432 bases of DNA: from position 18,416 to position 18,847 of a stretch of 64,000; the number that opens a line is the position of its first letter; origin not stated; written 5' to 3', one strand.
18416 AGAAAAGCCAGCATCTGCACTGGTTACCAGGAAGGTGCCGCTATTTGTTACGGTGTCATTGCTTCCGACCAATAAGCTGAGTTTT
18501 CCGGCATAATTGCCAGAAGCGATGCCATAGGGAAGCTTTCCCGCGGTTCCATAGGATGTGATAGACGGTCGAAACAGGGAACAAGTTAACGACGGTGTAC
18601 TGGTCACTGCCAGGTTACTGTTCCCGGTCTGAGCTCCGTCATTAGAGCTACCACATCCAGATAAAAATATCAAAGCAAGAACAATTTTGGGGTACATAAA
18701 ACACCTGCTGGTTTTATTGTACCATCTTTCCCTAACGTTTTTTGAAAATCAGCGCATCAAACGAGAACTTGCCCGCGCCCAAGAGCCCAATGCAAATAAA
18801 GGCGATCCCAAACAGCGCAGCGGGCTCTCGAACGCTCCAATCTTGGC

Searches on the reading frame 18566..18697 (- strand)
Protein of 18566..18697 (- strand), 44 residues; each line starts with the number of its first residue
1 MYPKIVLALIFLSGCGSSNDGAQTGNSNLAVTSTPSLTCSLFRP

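Call 51: search_protein_families(library=ncbifam, proteins=[window:18566-18697:-], max_evalue=10)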
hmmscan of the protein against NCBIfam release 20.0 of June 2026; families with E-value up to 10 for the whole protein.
seq(44 aa): 1 family
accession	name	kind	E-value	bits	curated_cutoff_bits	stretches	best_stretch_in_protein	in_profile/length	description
NF047408.1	SA0632_fam_LP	equivalog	0.29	10.8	70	1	5-20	8-23/68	SA0632 family lipoprotein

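Call 52: search_protein_families(library=pfam, proteins=[window:18566-18697:-], max_evalue=1)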
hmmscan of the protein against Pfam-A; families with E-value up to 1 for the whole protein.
seq(44 aa): 0 families
